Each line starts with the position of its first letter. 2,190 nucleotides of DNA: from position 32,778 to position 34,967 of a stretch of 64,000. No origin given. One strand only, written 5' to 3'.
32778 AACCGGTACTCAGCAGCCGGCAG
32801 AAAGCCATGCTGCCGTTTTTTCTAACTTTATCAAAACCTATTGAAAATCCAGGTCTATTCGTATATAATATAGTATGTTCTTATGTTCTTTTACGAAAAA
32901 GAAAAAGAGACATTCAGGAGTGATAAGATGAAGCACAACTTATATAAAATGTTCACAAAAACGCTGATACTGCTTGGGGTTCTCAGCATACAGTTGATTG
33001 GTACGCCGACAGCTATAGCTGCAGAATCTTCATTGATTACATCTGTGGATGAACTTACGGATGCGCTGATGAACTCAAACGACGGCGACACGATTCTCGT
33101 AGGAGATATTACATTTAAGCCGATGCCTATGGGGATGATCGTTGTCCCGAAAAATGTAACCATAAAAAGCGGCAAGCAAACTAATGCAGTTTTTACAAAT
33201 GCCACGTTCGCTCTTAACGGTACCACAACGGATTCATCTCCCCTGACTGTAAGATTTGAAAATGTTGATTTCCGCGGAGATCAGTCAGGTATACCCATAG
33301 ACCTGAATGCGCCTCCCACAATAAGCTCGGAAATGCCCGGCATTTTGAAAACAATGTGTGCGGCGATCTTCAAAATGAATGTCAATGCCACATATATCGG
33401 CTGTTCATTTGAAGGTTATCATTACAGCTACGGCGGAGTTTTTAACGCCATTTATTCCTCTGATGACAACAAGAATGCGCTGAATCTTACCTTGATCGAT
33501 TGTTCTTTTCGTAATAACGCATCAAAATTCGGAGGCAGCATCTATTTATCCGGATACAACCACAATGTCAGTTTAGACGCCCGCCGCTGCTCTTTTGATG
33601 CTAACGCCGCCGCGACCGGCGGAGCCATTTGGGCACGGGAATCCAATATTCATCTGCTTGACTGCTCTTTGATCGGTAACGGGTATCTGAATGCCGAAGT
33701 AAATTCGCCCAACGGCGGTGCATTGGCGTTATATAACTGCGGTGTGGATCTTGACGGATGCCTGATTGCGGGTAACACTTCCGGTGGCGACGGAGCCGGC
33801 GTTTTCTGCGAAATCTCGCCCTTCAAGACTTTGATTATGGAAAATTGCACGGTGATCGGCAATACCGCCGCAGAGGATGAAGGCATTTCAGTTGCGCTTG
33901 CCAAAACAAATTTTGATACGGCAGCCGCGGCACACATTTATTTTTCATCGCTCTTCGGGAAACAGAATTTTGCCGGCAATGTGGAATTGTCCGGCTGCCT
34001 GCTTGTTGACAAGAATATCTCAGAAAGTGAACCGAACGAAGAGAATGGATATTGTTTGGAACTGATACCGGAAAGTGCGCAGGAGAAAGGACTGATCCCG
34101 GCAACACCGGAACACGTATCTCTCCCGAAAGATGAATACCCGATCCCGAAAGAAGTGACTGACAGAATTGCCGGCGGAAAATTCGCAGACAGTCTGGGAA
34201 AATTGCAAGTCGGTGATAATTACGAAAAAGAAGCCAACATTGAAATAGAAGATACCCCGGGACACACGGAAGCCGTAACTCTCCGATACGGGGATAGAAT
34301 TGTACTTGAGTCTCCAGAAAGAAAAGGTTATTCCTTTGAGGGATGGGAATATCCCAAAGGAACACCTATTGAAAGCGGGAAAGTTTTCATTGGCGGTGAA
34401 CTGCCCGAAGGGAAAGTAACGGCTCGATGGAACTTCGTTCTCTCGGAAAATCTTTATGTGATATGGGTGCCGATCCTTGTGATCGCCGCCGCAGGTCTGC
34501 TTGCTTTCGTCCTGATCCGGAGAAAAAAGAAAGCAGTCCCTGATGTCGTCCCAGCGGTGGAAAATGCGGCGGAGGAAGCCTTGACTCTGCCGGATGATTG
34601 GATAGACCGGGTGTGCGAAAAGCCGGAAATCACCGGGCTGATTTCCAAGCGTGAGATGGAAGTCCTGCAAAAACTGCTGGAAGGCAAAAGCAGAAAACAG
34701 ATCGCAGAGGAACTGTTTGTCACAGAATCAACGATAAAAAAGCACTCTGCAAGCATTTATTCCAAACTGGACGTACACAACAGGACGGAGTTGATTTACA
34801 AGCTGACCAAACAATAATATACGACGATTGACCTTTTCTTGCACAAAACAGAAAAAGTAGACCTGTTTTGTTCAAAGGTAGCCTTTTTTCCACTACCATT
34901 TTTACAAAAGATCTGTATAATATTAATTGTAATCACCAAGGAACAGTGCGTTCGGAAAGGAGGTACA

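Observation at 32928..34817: Type-I membrane protein with a cytoplasmic C-terminal LuxR/GerE HTH and a roughly 500-aa extracellular beta-helix: a one-component transmembrane transcription factor of unusual topology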

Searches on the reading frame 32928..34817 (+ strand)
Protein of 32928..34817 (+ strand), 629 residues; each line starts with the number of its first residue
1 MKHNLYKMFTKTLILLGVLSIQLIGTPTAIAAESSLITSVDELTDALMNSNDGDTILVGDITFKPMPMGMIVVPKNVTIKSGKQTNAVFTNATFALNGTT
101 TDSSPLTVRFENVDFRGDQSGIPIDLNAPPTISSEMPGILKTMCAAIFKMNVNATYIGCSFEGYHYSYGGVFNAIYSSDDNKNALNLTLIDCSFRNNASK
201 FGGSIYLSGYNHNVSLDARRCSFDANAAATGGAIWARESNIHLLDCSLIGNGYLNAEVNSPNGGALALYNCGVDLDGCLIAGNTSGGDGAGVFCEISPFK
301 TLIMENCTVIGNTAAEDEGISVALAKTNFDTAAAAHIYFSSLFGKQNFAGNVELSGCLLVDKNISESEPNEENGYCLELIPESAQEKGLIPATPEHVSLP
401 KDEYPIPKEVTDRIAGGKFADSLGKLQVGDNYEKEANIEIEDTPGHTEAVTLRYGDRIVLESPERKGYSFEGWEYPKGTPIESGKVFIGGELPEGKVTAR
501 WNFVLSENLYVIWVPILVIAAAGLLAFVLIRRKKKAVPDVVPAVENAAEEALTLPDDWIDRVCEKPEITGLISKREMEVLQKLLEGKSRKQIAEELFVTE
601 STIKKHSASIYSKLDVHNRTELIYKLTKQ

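Call 3: search_protein_families(library=pfam, proteins=[window:32928-34817:+], max_evalue=1)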
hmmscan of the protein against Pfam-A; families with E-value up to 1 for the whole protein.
window:32928-34817:+ (629 aa): 11 families
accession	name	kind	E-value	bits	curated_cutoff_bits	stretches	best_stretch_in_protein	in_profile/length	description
PF00196.25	GerE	-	5.2e-18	64.9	23.5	1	573-623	4-54/57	Bacterial regulatory proteins, luxR family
PF13384.12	HTH_23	-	0.0018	18.5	24.6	1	575-604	6-35/50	Homeodomain-like domain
PF02415.23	Chlam_PMP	-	0.0024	18.4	20.6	0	191-207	1-18/19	Chlamydia polymorphic membrane protein (Chlamydia_PMP) repeat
PF09479.16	Flg_new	-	0.0032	18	27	1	445-474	9-39/65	Listeria-Bacteroides repeat domain (List_Bact_rpt)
PF08281.18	Sigma70_r4_2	-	0.0081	16.2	25.7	1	580-606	19-46/54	Sigma-70, region 4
PF21574.2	Cas9_PI_C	-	0.059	13.8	27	1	172-196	10-34/63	CRISPR-associated endonuclease Cas9, C-terminal domain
PF14493.12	HTH_40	-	0.11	13.2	27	1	578-610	4-36/89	Helix-turn-helix domain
PF02796.21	HTH_7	-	0.14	12.7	23.8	1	579-605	14-40/45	Helix-turn-helix domain of resolvase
PF08279.18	HTH_11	-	0.18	12.1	25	1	575-606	1-35/55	HTH domain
PF13518.12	HTH_28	-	0.27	11.8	25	1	578-605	4-31/52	Helix-turn-helix domain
PF03918.19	CcmH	-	0.31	10.7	25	0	508-540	96-128/143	Cytochrome C biogenesis protein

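Call 4: search_protein_families(library=ncbifam, proteins=[window:32928-34817:+], max_evalue=1)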
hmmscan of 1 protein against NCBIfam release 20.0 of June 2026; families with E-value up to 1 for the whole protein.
window:32928-34817:+ (629 aa): 37 families (the best 25 are shown)
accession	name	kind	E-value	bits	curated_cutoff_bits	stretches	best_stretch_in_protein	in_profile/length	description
NF047785.1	respo_reg_MadR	equivalog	5.6e-11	42.2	300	1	571-628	148-205/209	MadR family response regulator transcription factor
NF007505.1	PRK10100.1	equivalog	1.5e-10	41.1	250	1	570-623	143-196/204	biofilm master transcriptional regulator CsgD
TIGR03020.2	EpsA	equivalog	2.8e-10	40.3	170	1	541-626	160-245/247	XrtB/PEP-CTERM-associated transcriptional regulator EpsA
NF003420.0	PRK04841.1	equivalog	2.4e-09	35.8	537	1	553-623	815-890/903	HTH-type transcriptional regulator MalT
NF007403.0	PRK09935.1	equivalog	7.2e-09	35.6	271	1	571-623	149-201/210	fimbria biosynthesis transcriptional regulator FimZ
NF011896.0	PRK15369.1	equivalog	4.6e-08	32.9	242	1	568-623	146-201/211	two component system response regulator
NF041232.1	BagY_FevT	exception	3.2e-07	29.6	700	1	572-626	297-351/367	LuxR family transcriptional regulator BagY/FevT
NF052445.1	RespRegMctR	equivalog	4e-07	29.7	300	1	570-623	143-196/205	two-component system response regulator MctR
NF041830.1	RR_TF_ErdR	exception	6.8e-07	29.2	390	1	575-622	154-201/213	response regulator transcription factor ErdR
NF007708.0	PRK10403.1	equivalog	1e-06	28.4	343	1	569-620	151-202/215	nitrate/nitrite response regulator protein NarP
NF007935.0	PRK10651.1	equivalog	1e-06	28.1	250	1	572-621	156-205/216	two-component system response regulator NarL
NF052366.1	photon_PedR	equivalog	2.3e-06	27.7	120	1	572-623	3-54/74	photosynthetic electron transport-dependent transcriptional regulator PedR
NF007685.0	PRK10360.1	equivalog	6e-06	26.2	258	1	538-625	105-191/196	response regulator transcription factor UhpA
NF006900.1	PRK09390.1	equivalog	3.9e-05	23.3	255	1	571-623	142-194/203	response regulator FixJ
NF007419.0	PRK09958.1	equivalog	7.9e-05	22.3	251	1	533-622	102-194/204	acid-sensing system DNA-binding response regulator EvgA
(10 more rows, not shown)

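Call 5: find_homologous_proteins(query=window:32928-34817:+, max_evalue=0.001)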
Query window:32928-34817:+ (629 aa): 48 proteins with E <= 0.001 among 8000 candidates.
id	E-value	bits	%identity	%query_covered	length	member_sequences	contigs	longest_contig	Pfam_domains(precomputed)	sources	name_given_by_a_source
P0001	0.0e+0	1427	100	100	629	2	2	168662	PF00196.26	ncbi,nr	ncbi:MAG: LuxR C-terminal-related transcriptional regulator [Clostridia bacterium]|nr:LuxR C-termina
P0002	0.0e+0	1187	82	100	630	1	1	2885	PF00196.26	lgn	-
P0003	0.0e+0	1182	82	100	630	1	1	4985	PF00196.26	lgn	-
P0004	0.0e+0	1178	82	100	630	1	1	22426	PF00196.26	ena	-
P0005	0.0e+0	1152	80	100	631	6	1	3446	PF02415.24,PF00196.26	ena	-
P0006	0.0e+0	1129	79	99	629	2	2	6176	PF02415.24,PF00196.26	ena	-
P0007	0.0e+0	1125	78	100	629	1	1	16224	PF13229.13,PF00196.26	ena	-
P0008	0.0e+0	1120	77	100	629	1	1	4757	PF00196.26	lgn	-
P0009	0.0e+0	1100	77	100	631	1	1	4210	PF00196.26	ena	-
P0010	0.0e+0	1098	76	100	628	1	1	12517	PF00196.26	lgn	-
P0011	0.0e+0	1095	76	98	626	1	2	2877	PF00196.26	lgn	-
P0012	0.0e+0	1077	75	100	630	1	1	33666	PF00196.26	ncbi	-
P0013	0.0e+0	1076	73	100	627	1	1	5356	PF00196.26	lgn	-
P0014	0.0e+0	1073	73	100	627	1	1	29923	PF00196.26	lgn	-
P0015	0.0e+0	1063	74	100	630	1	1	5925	PF00196.26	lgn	-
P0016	0.0e+0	1052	72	100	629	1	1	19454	PF13229.13,PF00196.26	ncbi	-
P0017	0.0e+0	1051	71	100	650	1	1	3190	PF00196.26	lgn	-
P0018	0.0e+0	1051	71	100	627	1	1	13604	PF00196.26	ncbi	-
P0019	0.0e+0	1047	72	100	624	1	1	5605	PF00196.26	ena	-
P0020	0.0e+0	1046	72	100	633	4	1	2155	PF00196.26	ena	-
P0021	0.0e+0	1038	71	100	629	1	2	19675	PF13229.13,PF02415.24,PF00196.26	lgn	-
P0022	0.0e+0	1034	70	100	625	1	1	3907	PF13229.13,PF00196.26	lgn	-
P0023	0.0e+0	1031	71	100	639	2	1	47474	PF00196.26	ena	-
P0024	1.5e-298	1010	70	100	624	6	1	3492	PF00196.26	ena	-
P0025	8.0e-297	1004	69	100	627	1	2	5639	PF00196.26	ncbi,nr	ncbi:MAG: LuxR C-terminal-related transcriptional regulator [Clostridia bacterium]|nr:LuxR C-termina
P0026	1.7e-293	993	68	100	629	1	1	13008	PF13229.13,PF00196.26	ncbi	-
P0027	4.6e-292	988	69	100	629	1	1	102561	PF13229.13,PF02415.24,PF00196.26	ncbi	-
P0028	2.4e-283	960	68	98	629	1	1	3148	PF02415.24,PF00196.26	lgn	-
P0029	1.6e-270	917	66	95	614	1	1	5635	PF00196.26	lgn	-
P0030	1.4e-269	914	63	100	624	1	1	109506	PF02415.24,PF00196.26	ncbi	-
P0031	6.5e-247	839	83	70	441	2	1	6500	PF13229.13,PF00196.26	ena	-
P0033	3.2e-178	612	48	100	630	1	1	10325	PF00196.26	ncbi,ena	-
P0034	5.5e-164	565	47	99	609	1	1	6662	PF13229.13,PF00196.26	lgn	-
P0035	6.2e-164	565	45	100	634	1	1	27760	PF13229.13,PF02415.24,PF00196.26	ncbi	-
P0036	1.2e-159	551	45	98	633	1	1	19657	PF00196.26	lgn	-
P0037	1.7e-157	544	52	66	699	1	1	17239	PF00196.26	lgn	-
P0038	1.7e-155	537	44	99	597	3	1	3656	PF00196.26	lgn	-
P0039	1.2e-153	531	44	99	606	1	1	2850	PF00196.26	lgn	-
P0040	1.3e-144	501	44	99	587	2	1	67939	PF00196.26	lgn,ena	-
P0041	8.1e-143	495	44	96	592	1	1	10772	PF02415.24,PF00196.26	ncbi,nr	ncbi:MAG: LuxR C-terminal-related transcriptional regulator [Clostridia bacterium]|nr:LuxR C-termina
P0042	1.7e-129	451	49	63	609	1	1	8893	PF00196.26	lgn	-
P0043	4.3e-113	397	37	95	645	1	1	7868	PF00196.26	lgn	-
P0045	3.3e-60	223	39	48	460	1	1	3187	PF02415.24,PF00196.26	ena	-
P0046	8.0e-36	142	29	52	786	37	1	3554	PF09479.17,PF00196.26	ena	-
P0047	1.2e-33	135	31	52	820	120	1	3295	PF13229.13,PF09479.17,PF00196.26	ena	-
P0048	5.9e-30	123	25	99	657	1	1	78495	PF02415.24,PF00196.26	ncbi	-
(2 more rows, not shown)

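Call 14: find_encoding_contigs(protein=P0030, flank=8000, max_places=2)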
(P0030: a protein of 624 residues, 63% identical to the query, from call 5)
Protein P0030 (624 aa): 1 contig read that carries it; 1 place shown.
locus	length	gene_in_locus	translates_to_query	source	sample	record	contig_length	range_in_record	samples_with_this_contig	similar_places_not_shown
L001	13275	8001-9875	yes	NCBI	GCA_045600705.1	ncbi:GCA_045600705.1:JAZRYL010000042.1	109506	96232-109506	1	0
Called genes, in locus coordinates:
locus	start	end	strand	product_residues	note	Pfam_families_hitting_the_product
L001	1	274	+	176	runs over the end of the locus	PF10502:Peptidase_S26 (weak), PF00717:Peptidase_S24 (faint)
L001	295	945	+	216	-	-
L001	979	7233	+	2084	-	PF09479:Flg_new (faint)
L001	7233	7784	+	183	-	-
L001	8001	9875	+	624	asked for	PF02415:Chlam_PMP (faint), PF00196:GerE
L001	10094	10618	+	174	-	-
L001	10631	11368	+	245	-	-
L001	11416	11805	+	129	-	PF09685:MamF_MmsF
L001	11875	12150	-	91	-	-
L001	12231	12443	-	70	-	PF12844:HTH_19, PF13560:HTH_31, PF01381:HTH_3, PF13443:HTH_26 (faint)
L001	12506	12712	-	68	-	PF15731:MqsA_antitoxin (weak), PF12844:HTH_19, PF01381:HTH_3, PF13443:HTH_26 (weak), PF13560:HTH_31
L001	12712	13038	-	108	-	PF20040:DUF6442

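Call 15: find_encoding_contigs(protein=P0040, flank=8000, max_places=2)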
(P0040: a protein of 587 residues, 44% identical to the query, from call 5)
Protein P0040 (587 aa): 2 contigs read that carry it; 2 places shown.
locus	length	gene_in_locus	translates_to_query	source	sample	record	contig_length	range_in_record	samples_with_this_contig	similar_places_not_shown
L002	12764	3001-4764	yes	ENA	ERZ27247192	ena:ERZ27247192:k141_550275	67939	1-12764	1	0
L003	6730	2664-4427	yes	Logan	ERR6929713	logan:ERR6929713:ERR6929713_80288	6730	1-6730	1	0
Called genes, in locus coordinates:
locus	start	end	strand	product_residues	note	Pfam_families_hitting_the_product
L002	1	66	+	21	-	?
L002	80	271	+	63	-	-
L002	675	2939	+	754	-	PF25390:WD40_RLD, PF00415:RCC1, PF13540:RCC1_2, PF00059:Lectin_C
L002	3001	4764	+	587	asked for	PF00196:GerE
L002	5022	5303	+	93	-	PF08765:Mor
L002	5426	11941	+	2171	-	PF00092:VWA, PF05762:VWA_CoxE (faint), PF13519:VWA_2, PF13768:VWA_3, PF13519:VWA_2 (weak)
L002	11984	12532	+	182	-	-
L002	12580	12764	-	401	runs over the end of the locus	PF00078:RVT_1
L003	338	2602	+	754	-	PF25390:WD40_RLD, PF00415:RCC1, PF13540:RCC1_2, PF00059:Lectin_C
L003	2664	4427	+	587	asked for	PF00196:GerE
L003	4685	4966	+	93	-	PF08765:Mor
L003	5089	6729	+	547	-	?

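Call 16: find_encoding_contigs(protein=P0048, flank=8000, max_places=2)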
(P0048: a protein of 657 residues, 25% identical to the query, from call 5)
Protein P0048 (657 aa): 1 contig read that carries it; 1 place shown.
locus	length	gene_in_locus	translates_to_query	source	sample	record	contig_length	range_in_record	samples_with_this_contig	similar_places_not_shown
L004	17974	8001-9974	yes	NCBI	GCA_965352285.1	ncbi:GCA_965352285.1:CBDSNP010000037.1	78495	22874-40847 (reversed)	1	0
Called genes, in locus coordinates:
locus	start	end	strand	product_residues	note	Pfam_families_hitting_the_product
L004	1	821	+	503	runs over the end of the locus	PF07556:DUF1538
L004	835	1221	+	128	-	-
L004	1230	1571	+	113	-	-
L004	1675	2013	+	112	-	-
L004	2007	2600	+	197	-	-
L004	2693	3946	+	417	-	-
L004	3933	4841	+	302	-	-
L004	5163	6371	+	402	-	PF01139:RtcB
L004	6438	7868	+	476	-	PF11443:DUF2828, PF25043:DUF7788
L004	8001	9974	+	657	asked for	PF02415:Chlam_PMP (faint), PF00196:GerE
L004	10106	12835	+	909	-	PF07581:Glug (faint), PF18998:Flg_new_2 (faint), PF09479:Flg_new (faint)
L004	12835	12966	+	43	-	-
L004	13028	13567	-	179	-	-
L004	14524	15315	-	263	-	PF00005:ABC_tran, PF16326:ABC_tran_CTD (faint)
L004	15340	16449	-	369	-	PF00005:ABC_tran, PF02463:SMC_N (faint), PF13304:AAA_21 (faint), PF12848:ABC_tran_Xtn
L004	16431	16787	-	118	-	-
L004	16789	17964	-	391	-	PF01545:Cation_efflux, PF16916:ZT_dimer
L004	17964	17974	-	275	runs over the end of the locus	PF07934:OGG_N, PF00730:HhH-GPD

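Call 18: find_encoding_contigs(protein=P0027, flank=8000, max_places=2)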
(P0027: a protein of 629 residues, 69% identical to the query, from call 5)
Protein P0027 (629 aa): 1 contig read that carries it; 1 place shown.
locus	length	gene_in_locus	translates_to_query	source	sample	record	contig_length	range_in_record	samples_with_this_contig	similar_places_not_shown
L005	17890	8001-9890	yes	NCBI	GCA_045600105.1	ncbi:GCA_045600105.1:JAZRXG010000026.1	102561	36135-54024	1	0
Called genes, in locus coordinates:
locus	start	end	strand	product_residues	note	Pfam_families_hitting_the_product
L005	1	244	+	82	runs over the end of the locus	-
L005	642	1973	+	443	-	-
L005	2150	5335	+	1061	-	PF13401:AAA_22 (faint), PF01580:FtsK_SpoIIIE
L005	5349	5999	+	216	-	-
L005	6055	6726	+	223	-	-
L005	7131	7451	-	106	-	-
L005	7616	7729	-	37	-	-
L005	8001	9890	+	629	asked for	PF13229:Beta_helix (weak), PF02415:Chlam_PMP (faint), PF00196:GerE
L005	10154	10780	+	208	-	-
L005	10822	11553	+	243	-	-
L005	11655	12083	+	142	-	-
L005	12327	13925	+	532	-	PF03976:PPK2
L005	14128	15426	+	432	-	PF07690:MFS_1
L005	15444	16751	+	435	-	PF01229:Glyco_hydro_39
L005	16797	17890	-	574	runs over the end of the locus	PF18952:DUF5696, PF19773:DUF6259 (weak)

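Call 19: find_encoding_contigs(protein=P0035, flank=8000, max_places=2)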
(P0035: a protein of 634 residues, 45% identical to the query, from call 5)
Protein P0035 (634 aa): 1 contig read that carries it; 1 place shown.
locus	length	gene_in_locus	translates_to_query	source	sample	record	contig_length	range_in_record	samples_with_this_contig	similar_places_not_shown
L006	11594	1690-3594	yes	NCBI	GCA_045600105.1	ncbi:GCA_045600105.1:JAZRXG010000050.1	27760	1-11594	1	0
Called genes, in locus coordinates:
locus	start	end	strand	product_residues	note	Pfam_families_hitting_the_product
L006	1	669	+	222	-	?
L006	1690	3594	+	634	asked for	PF13229:Beta_helix, PF02415:Chlam_PMP (faint), PF00196:GerE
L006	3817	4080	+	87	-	PF08765:Mor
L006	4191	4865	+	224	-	PF04002:RadC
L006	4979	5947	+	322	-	PF03816:LytR_cpsA_psr (weak)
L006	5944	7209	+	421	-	PF01053:Cys_Met_Meta_PP, PF01041:DegT_DnrJ_EryC1 (weak)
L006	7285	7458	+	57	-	PF12797:Fer4_2 (weak), PF13237:Fer4_10, PF00037:Fer4, PF12837:Fer4_6, PF14697:Fer4_21, PF12838:Fer4_7, PF13187:Fer4_9, PF00037:Fer4, +9 more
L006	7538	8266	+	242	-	PF05175:MTS, PF13847:Methyltransf_31 (weak), PF01170:UPF0020 (weak)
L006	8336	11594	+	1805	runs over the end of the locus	PF00082:Peptidase_S8, PF00404:Dockerin_1 (weak)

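Call 20: find_encoding_contigs(protein=P0023, flank=8000, max_places=2)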
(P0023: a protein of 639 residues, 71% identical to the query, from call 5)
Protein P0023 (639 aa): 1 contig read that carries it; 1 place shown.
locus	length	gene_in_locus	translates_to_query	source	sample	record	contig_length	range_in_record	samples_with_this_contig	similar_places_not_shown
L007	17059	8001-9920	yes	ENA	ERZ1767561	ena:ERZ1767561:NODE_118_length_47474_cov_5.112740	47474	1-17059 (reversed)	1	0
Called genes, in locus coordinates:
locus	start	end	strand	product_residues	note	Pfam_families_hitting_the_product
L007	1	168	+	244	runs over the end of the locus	PF00376:MerR, PF13411:MerR_1, PF07739:TipAS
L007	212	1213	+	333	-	-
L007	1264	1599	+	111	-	PF12773:DZR (faint)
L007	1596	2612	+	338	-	PF04055:Radical_SAM, PF13186:SPASM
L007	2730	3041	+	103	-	PF03551:PadR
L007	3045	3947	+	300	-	PF11193:DUF2812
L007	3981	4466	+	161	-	-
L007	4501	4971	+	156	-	-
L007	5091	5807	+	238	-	-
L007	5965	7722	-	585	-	PF02690:Na_Pi_cotrans, PF01895:PhoU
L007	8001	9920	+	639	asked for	PF00196:GerE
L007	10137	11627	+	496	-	-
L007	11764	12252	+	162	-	-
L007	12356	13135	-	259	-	PF01797:Y1_Tnp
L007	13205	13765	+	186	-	PF01451:LMWPc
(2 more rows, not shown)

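Call 24: predict_structure(alignment_id=A1)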
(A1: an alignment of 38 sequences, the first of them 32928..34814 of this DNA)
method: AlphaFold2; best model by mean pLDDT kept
length: 629 residues; sequences in the alignment: 38
mean_pLDDT: 88.7   pTM: 0.75
mean pLDDT of the five models: 88.7, 87.0, 86.9, 85.9, 85.6
residues with pLDDT >= 90: 410; 70-90: 173; 50-70: 18; < 50: 28
segments of 3 or more residues with pLDDT < 50: 26-33, 535-552
pLDDT, mean of each block of 10 residues (from residue 1): 64 81 54 73 94 96 88 94 97 91 88 96 91 81 90 97 93 85 91 97 95 96 97 96 98 91 96 98 96 94 97 94 91 95 94 96 95 96 96 94 91 90 92 93 91 93 90 87 89 89 86 85 82 49 33 71 86 92 91 93 94 88 84
secondary structure, 60 per line:
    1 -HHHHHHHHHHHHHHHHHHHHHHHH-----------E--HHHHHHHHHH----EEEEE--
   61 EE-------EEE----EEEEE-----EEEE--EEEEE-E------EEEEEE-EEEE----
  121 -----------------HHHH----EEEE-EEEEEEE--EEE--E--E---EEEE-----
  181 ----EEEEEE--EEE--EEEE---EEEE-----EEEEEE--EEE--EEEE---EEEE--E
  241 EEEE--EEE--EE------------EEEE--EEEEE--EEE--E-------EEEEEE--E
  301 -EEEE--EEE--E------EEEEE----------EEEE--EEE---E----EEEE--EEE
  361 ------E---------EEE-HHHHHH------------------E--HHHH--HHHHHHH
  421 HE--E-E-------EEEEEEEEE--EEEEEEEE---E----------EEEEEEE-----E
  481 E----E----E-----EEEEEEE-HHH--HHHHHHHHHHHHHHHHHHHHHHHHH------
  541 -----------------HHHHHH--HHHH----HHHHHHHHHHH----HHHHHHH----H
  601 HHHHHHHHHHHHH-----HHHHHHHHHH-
elements in order: H2-25 H40-49 E54-58 E70-72 E77-81 E87-90 E93-97 E106-111 E113-116 H138-141 E146-149 E151-157 E160-162 E172-175 E185-190 E193-195 E198-201 E205-208 E214-219 E222-224 E227-230 E234-237 E240-244 E247-249 E266-269 E272-276 E279-281 E292-297 E302-305 E308-310 E320-324 E335-338 E341-343 E352-355 E358-360 E377-379 H381-386 H408-411 H414-421 E435-443 E446-453 E468-474 E497-503 H510-534 H558-563 H566-569 H574-584 H589-595 H600-613 H619-628
